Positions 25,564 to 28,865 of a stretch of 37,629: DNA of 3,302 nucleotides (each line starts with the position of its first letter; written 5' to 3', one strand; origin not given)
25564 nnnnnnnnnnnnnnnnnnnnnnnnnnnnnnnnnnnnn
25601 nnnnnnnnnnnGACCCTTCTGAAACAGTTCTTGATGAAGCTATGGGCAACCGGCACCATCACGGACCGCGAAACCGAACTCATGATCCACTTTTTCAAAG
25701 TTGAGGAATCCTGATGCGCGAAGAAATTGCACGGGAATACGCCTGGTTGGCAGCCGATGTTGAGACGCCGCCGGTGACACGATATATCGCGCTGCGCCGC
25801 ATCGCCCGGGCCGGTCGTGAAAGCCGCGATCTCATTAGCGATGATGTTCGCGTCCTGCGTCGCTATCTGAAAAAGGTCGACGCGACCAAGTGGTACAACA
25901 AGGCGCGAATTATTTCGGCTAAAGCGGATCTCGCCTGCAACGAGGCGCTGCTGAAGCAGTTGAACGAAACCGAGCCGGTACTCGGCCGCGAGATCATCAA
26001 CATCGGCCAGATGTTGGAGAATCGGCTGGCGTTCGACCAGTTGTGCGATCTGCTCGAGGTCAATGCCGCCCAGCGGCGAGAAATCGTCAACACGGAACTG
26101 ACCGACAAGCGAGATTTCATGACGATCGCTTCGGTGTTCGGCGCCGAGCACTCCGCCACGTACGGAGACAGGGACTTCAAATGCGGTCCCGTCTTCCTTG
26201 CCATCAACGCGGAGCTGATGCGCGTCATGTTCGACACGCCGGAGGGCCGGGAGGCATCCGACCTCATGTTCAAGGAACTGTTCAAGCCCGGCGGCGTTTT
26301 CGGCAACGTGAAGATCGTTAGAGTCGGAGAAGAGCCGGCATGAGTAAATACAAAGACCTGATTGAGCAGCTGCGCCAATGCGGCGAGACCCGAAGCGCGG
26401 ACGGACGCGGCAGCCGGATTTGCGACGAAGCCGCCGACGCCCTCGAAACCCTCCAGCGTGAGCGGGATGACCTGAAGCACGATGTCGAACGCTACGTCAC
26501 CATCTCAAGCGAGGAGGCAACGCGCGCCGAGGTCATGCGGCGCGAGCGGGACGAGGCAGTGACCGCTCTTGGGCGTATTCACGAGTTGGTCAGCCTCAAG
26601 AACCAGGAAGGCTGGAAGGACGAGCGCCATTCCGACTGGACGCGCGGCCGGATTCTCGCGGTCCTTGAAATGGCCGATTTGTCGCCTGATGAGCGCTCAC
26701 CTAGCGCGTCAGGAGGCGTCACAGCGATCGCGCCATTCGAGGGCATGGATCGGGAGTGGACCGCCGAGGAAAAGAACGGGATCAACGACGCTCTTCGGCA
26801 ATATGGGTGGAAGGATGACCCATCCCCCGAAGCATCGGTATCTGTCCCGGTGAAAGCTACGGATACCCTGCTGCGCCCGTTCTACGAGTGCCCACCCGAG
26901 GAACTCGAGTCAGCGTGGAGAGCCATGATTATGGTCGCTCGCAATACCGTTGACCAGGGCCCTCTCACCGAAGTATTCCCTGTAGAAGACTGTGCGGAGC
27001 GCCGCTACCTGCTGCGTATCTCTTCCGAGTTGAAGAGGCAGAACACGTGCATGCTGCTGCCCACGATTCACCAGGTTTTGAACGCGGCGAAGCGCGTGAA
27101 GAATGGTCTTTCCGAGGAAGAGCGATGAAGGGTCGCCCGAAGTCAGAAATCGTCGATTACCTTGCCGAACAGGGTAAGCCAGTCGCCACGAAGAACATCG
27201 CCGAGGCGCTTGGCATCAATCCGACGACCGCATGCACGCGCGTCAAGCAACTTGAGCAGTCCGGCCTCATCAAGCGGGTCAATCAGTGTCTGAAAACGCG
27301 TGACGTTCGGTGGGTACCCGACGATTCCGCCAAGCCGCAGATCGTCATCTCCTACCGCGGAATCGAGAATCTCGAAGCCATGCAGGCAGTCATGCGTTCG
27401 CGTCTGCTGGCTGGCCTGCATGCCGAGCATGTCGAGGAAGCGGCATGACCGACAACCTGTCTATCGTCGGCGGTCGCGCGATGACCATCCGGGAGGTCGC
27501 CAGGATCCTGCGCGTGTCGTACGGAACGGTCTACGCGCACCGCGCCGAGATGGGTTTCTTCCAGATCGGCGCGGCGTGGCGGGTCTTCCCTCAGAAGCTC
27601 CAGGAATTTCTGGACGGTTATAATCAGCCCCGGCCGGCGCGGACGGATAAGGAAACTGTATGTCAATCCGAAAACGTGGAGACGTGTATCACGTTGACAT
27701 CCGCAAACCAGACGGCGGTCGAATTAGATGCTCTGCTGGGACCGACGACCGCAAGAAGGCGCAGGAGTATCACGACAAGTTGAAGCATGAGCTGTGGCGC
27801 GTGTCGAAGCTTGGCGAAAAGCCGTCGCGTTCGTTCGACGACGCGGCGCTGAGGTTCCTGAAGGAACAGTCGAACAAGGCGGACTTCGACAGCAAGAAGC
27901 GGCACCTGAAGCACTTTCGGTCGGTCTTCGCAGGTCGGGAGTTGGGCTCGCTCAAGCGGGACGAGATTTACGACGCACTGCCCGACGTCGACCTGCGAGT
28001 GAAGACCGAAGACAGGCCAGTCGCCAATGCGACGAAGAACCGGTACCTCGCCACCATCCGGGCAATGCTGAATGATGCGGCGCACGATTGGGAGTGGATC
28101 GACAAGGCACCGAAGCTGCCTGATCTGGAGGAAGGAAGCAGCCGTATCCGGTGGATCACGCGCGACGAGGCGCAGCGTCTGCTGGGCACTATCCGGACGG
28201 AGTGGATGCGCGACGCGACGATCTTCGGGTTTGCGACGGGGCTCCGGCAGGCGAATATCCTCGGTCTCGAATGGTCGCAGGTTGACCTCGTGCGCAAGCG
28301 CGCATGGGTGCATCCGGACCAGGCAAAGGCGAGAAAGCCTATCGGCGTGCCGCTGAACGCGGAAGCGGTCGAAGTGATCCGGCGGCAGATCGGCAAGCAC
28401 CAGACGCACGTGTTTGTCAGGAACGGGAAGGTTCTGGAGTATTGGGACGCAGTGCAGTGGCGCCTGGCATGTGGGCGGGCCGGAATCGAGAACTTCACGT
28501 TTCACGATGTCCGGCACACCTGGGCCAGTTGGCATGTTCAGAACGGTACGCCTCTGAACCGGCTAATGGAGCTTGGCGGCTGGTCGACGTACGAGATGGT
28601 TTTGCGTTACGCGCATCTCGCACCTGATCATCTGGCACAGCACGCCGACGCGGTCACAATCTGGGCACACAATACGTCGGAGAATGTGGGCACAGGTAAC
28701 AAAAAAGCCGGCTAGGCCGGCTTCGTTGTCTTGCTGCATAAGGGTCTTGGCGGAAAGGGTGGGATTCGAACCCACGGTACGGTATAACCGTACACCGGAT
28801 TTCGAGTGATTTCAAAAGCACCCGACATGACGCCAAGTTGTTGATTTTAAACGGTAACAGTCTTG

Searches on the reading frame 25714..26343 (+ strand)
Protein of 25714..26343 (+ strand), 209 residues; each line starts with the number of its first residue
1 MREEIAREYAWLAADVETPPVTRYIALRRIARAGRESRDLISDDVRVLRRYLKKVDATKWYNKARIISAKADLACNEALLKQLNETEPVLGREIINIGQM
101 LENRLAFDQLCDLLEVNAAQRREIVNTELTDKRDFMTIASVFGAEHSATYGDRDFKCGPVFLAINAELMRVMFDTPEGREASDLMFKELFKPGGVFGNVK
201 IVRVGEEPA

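Call 57: search_protein_families(library=phrogs, proteins=[window:25714-26343:+], max_evalue=0.001)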
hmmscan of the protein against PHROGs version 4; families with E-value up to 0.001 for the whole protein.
window:25714-26343:+ (209 aa): 1 family
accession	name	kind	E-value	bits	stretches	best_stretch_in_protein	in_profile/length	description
phrog_7215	-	unknown function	8.4e-15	56.4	1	5-177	5-175/228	-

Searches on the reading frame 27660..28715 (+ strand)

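Call 57: search_protein_families(library=phrogs, proteins=[window:27660-28715:+], max_evalue=0.001)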
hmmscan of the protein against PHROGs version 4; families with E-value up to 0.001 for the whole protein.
window:27660-28715:+ (351 aa): 7 families
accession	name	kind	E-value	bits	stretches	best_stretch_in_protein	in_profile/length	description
phrog_1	-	integration and excision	1.1e-62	214.1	1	4-333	118-448/611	integrase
phrog_216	-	integration and excision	5.5e-36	125.2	1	133-336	21-241/301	integrase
phrog_10426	-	integration and excision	3.4e-31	109.6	2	1-115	1-115/193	integrase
phrog_35951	-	unknown function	5.8e-24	85.4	1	266-333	8-75/97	-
phrog_9176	-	unknown function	1.6e-21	78.2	1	1-113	1-113/139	-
phrog_37709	-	unknown function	2e-20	73.9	1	118-220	13-114/116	-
phrog_7269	-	integration and excision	4.1e-06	27.6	1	278-327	27-76/89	integrase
